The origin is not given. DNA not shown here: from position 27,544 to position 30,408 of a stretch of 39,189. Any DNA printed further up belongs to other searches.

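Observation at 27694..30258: Orphan membrane-anchored HerA-like ATPase with duplicated HAS-barrel-like segments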

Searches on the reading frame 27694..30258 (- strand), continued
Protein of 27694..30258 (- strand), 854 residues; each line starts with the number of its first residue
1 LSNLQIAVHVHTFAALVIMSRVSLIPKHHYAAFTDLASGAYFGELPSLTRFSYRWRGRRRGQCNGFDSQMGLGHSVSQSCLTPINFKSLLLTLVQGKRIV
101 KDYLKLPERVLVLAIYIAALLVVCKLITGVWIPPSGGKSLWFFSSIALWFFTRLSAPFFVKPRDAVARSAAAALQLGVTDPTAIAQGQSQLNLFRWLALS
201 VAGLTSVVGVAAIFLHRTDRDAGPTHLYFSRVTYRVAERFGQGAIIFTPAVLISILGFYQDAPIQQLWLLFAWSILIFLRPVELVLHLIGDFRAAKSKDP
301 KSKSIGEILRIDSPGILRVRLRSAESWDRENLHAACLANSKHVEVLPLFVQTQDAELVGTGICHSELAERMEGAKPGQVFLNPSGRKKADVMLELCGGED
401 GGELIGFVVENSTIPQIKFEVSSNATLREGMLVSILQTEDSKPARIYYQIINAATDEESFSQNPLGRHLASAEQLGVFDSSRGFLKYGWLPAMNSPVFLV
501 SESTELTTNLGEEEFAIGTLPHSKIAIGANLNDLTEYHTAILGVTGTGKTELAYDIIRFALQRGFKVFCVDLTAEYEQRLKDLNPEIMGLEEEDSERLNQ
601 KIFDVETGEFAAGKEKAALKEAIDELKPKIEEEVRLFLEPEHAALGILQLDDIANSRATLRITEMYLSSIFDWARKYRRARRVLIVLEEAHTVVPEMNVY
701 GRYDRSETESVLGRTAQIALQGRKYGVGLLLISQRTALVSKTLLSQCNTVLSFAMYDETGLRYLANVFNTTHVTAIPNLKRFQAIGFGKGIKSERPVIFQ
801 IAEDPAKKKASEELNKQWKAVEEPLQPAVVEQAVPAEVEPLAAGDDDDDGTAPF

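Call 14: find_related_loci(query=A1, collection=genome_contigs, flank=10000)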
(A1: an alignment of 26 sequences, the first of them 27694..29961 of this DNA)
Query A1 (755 aa) in genome_contigs; peptide patterns used: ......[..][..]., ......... (x = any residue, [..] = any of these).
323 stretches matched a pattern; 319 encode a relative of the query (tblastn E <= 1e-3); the best 80 are kept; 80 distinct loci.
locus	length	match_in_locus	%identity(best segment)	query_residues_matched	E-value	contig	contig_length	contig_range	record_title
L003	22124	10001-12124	49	4-716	0e+0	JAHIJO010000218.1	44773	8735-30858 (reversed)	MAG: Verrucomicrobia bacterium isolate KR13_Ju.mb.40 KR13_Ju.mb.40_k141_271160, whole genome shotgun sequence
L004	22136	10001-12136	46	4-717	0e+0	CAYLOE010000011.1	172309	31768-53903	MAG TPA_asm: uncultured Planctomycetaceae bacterium isolate binchicken_co350_203 genome assembly, contig: NODE_84_length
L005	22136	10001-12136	46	4-722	0e+0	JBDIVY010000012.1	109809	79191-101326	MAG: Phycisphaerales bacterium isolate Bin_30 NODE_128_length_109809_cov_9.877637, whole genome shotgun sequence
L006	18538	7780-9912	44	2-716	0e+0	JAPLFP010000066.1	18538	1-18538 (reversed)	MAG: Ignavibacteriales bacterium isolate LacPavin_0920_SED5_MAG_52_10 LacPavin_0920_SED5_scaffold_2898574, whole genome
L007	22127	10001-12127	45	2-716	0e+0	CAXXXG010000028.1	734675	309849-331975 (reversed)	MAG: Sedimentisphaerales bacterium isolate 547d8dc4-f4dd-4db4-9462-dbf544382da7 genome assembly, contig: contig_28, whol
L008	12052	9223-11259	45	29-720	0e+0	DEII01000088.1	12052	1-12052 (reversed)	MAG TPA_asm: Methylococcaceae bacterium UBA2778 UBA2778_contig_3176, whole genome shotgun sequence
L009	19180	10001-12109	44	7-722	0e+0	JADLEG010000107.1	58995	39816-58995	MAG: Alphaproteobacteria bacterium isolate SJ314 c_000000444347, whole genome shotgun sequence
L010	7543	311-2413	44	4-717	0e+0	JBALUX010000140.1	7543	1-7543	MAG: Parasphingorhabdus sp. isolate 4NakV-15 NODE_140_length_7543_cov_5.510849, whole genome shotgun sequence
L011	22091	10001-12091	44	7-717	0e+0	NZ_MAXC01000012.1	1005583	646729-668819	Bradyrhizobium sp. LMTR 3 NODE_1, whole genome shotgun sequence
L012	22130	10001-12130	43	7-735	0e+0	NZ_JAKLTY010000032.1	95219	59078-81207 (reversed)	Bradyrhizobium zhengyangense strain WYCCWR 13023 NMDC70033574_32, whole genome shotgun sequence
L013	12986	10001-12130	43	7-735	0e+0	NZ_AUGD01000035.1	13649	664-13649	Bradyrhizobium japonicum in8p8 K408DRAFT_scaffold00034.34_C, whole genome shotgun sequence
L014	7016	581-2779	42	3-750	0e+0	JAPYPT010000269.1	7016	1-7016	MAG: Alphaproteobacteria bacterium isolate PW10.maxbin2.068 PW10_11734_length_7016_cov_7.157449, whole genome shotgun se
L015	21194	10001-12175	41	2-733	0e+0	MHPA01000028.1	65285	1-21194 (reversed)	MAG: Candidatus Staskawiczbacteria bacterium RIFCSPLOWO2_01_FULL_38_12b rifcsplowo2_01_scaffold_726, whole genome shotgu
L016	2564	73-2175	44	4-717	0e+0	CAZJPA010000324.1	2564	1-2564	MAG TPA_asm: uncultured Sphingomonadales bacterium isolate SRP216583_co2_111 genome assembly, contig: NODE_40748_length_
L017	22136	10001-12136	43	5-723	0e+0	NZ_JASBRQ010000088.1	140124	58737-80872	MAG: Maricaulis sp. isolate BWSM_11 k141_1738333, whole genome shotgun sequence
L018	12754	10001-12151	42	3-734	5e-179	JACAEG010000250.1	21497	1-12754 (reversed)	MAG: Pseudorhodoplanes sp. isolate L.E.AP.45 k119_1480300, whole genome shotgun sequence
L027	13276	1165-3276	43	1-717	1e-174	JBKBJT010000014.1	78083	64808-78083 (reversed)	MAG: Ferrovibrio sp. isolate 21H_026.bin.70 NODE_14_length_78083_cov_11.754660, whole genome shotgun sequence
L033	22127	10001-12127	42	1-717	7e-173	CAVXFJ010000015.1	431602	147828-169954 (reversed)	MAG: uncultured proteobacterium isolate MFD02416.bin.1.330 genome assembly, contig: contig_46338, whole genome shotgun s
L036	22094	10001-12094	43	7-716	1e-170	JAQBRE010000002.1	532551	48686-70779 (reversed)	MAG: Parcubacteria group bacterium isolate RYN_391 scaffold_1968775, whole genome shotgun sequence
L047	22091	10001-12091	41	1-712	3e-162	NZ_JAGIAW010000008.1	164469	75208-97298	MAG: Devosia sp. isolate BIN32 scaffold8_cov0, whole genome shotgun sequence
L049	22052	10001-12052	42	10-709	2e-154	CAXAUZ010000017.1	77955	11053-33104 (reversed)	MAG TPA_asm: uncultured Acidimicrobiaceae bacterium isolate ERR2752157_binner123_Refined_19 genome assembly, contig: ERZ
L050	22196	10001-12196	39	2-747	1e-154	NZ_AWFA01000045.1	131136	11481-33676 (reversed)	Hyphomonas pacifica strain T16B2 contig5, whole genome shotgun sequence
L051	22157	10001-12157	40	1-732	8e-172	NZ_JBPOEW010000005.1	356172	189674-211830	MAG: Hoeflea sp. isolate MAG_60 MAG_60_5, whole genome shotgun sequence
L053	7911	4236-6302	40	10-713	4e-148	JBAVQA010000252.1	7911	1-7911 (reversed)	MAG: Candidatus Acidiferrales bacterium isolate MFD00689_ilm_asm_bin7 k127_111738, whole genome shotgun sequence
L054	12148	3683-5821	41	4-731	3e-174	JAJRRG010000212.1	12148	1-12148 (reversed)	MAG: Alphaproteobacteria bacterium isolate Dive100_bin2.67 k141_613184, whole genome shotgun sequence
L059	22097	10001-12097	38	1-710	7e-140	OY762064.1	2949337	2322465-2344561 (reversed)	MAG: Gammaproteobacteria bacterium isolate 5875f011-1e0e-4071-bb50-440bf5799690 genome assembly, chromosome: 1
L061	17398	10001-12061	37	14-708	7e-139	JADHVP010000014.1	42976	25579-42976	MAG: Ignavibacteria bacterium isolate BS750m-G4 BS-750m-C776, whole genome shotgun sequence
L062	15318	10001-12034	38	28-714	5e-139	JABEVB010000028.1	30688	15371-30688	MAG: Phycisphaerales bacterium isolate MAG 19 k99_48988, whole genome shotgun sequence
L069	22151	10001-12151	37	14-733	2e-130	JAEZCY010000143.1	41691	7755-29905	MAG: Acidobacteria bacterium isolate OH_CBrB_268 k127_2388472, whole genome shotgun sequence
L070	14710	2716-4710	38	35-714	2e-130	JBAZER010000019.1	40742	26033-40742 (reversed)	MAG: Candidatus Omnitrophota bacterium isolate SO_2017_LW3_130 NODE_2226_length_40742_cov_1.904444_LW162_2017, whole gen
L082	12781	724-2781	35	10-708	2e-126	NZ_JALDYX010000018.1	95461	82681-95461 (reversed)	Marinobacterium sedimentorum strain OS208 NODE_18_length_95461_cov_110.574880, whole genome shotgun sequence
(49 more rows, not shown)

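Call 23: search_protein_families(library=ncbifam, proteins=[window:27694-29961:-], max_evalue=0.01)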
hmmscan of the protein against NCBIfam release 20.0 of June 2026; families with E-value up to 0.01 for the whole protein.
window:27694-29961:- (755 aa): 10 families
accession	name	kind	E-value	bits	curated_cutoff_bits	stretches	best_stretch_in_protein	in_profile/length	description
NF042943.1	HerA_antiphage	equivalog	1.7e-21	76.4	800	2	548-714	398-561/566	anti-phage-associated helicase HerA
NF042944.1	HerA_antiphage_2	equivalog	2.7e-17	62.7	850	1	581-713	426-552/576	anti-phage-associated helicase HerA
NF053655.1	CedD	equivalog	5.5e-13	48.4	600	1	418-485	201-269/527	DNA-translocating ATPase CedD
NF040819.1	helicase_HerA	equivalog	2e-11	43.2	970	1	580-652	400-463/561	DNA double-strand break repair helicase HerA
NF040937.1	HerA_Thermprot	equivalog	3.7e-11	42.1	800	1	547-720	310-480/487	DNA double-strand break repair helicase HerA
NF033849.1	ser_rich_anae_1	subfamily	1.9e-06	25.5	650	1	580-656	1015-1090/1163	serine-rich protein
TIGR02746.1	TraC-F-type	equivalog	0.00021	19.4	567.05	1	433-501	426-494/800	type IV secretion system protein TraC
NF041017.1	DNA_import_CedB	equivalog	0.00069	18.3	700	0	413-483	251-322/590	DNA import protein CedB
NF045975.1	VirB4_plasma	equivalog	0.0019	16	590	1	435-500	513-578/894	Mbov_0397 family ICE element conjugal transfer ATPase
TIGR03880.1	KaiC_arch_3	hypoth_equivalog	0.0032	17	249.45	1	440-515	19-92/224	KaiC domain-containing protein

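Call 26: search_solved_structures(query=A2, max_evalue=0.01, show_alignments=2)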
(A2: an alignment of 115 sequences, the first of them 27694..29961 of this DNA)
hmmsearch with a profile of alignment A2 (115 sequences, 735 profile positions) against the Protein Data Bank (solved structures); distinct sequences matched with E-value up to 0.01: 9.
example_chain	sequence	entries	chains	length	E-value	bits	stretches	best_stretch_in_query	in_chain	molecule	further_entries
9c1m_M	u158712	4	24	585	9.4e-25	89.8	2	583-701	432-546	ATP-binding protein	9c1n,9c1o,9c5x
8wiv_A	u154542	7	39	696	1.7e-22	82.4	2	544-694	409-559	Helicase HerA central domain-containing protein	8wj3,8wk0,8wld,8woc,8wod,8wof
8xau_A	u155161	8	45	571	2.9e-21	78.3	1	579-693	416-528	ATP-binding protein | HerA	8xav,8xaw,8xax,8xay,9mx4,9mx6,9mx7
8ziq_M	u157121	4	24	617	2.2e-19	72.1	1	584-690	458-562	HerA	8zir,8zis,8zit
8yho_A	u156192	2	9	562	3.8e-17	64.7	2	569-666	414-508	DUF87 domain-containing protein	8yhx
9x1l_A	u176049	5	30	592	2.3e-15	58.8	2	583-692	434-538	DNA helicase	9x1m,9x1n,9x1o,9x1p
4d2i_A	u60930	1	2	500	1.1e-14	56.6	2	518-707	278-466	HERA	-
8j4u_M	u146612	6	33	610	1.9e-12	49.1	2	541-709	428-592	Nucleoside triphosphate hydrolase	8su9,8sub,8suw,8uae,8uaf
8wet_A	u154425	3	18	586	0.00042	21.6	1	545-658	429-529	TdpA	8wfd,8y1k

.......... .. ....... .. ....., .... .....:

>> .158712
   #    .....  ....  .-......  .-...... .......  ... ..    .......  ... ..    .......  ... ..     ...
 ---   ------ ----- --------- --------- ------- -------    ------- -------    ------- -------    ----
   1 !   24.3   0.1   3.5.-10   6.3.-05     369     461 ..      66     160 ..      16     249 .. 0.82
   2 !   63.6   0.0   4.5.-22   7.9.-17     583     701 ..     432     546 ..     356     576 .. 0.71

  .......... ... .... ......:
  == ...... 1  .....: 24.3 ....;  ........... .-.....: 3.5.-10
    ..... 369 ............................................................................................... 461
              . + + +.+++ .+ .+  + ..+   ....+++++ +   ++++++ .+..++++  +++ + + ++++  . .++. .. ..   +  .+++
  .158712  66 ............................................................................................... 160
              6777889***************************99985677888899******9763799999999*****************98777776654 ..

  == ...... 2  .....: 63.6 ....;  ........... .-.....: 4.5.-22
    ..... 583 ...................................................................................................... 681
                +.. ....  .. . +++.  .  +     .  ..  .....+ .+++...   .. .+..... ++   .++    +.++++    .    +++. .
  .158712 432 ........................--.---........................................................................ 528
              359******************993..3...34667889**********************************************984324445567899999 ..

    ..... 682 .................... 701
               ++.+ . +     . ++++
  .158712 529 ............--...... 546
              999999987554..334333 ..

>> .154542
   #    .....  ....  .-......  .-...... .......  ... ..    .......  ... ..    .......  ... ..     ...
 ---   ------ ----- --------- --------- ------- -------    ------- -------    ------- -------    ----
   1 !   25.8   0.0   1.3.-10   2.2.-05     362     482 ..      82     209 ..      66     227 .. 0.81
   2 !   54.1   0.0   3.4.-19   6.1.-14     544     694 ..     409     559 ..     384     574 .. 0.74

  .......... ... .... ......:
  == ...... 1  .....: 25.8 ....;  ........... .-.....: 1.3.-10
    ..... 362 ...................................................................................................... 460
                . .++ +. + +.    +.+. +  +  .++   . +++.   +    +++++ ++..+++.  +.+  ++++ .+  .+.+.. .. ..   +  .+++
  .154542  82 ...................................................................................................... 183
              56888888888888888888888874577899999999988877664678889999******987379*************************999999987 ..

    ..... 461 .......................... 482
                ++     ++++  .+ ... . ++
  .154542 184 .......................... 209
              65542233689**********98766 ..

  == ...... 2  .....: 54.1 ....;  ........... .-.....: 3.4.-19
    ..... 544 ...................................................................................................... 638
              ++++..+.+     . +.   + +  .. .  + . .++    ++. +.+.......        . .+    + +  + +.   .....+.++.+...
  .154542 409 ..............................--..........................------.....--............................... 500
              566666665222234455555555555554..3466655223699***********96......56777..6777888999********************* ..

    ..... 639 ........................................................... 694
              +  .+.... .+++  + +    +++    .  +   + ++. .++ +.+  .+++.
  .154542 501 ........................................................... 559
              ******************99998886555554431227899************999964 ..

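Call 30: predict_structure(alignment_id=A2)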
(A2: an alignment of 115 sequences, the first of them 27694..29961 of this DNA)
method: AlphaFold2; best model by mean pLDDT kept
length: 755 residues; sequences in the alignment: 115
mean_pLDDT: 86.3   pTM: 0.71
mean pLDDT of the five models: 86.3, 86.2, 85.8, 85.1, 83.1
residues with pLDDT >= 90: 430; 70-90: 238; 50-70: 54; < 50: 33
segments of 3 or more residues with pLDDT < 50: 198-200, 732-734, 736-740, 742-755
pLDDT, mean of each block of 10 residues (from residue 1): 71 93 94 88 94 80 90 94 91 96 96 82 76 90 92 95 94 93 87 60 76 89 89 90 91 88 90 84 85 86 88 95 87 94 93 88 82 96 95 94 90 96 95 95 93 96 97 89 94 89 83 82 92 95 94 72 89 91 93 61 56 74 88 77 84 93 89 93 96 97 94 82 56 47 44 40
secondary structure, 60 per line:
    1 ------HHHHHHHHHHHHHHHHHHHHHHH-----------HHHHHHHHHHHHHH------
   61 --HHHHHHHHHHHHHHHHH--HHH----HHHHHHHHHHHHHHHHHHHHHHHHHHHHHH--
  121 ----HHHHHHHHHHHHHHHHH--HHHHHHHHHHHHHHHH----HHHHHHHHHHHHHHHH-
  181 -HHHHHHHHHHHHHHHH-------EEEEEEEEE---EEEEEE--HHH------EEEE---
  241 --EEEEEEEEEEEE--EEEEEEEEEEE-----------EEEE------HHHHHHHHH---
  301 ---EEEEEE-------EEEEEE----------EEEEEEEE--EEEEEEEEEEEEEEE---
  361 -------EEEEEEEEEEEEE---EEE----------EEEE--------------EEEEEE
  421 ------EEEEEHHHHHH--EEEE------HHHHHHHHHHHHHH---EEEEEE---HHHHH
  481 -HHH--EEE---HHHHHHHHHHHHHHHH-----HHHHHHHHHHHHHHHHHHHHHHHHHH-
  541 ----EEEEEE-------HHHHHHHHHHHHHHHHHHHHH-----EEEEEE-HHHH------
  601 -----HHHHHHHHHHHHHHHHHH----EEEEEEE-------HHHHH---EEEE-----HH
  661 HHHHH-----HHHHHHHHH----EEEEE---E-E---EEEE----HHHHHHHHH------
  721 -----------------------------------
elements in order (helices of 4 or more, strands of 3 or more residues): H7-29 H41-54 H63-79 H89-118 H125-141 H144-159 H164-179 H182-197 E205-213 E217-222 E234-237 E243-254 E257-267 E279-282 H289-297 E304-309 E317-322 E333-340 E343-357 E368-380 E384-386 E397-400 E415-420 E427-431 H432-437 E440-443 H450-463 E467-472 H476-480 E487-489 H493-508 H514-539 E545-550 H558-578 E584-589 H591-594 H606-623 E628-634 H642-646 E650-653 H659-665 H671-679 E684-688 E698-701 H706-714

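Call 33: search_protein_families(library=pfam, alignment_id=A3, max_evalue=0.00001)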
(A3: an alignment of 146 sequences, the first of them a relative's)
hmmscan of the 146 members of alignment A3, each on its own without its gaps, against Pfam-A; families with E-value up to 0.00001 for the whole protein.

A. member 1, L009:12078-13058:+ (327 aa): 0 families

B. families by the number of members that match (of 146 scanned): 134 families (the first 25 are shown)
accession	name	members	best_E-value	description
PF06114.19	Peptidase_M78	3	8.9e-21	IrrE N-terminal-like domain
PF13560.12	HTH_31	3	2.5e-13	Helix-turn-helix domain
PF13401.12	AAA_22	3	2.5e-07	AAA domain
PF02384.22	N6_Mtase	2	2.7e-101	N-6 DNA Methylase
PF01555.25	N6_N4_Mtase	2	1.7e-66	DNA methylase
PF00665.32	rve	2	1.4e-24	Integrase core domain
PF13676.11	TIR_2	2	1.1e-23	TIR domain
PF02518.31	HATPase_c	2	8.6e-23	Histidine kinase-, DNA gyrase B-, and HSP90-like ATPase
PF01420.25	Methylase_S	2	1.4e-20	Type I restriction modification DNA specificity domain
PF12161.14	HsdM_N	2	1.2e-15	HsdM N-terminal domain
PF01609.27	DDE_Tnp_1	2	1.6e-14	Transposase DDE domain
PF01381.28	HTH_3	2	2.8e-14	Helix-turn-helix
PF13683.12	rve_3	2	7.4e-12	Integrase core domain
PF13411.12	MerR_1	2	1.2e-11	MerR HTH family regulatory protein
PF00376.29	MerR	2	3.2e-10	MerR family regulatory protein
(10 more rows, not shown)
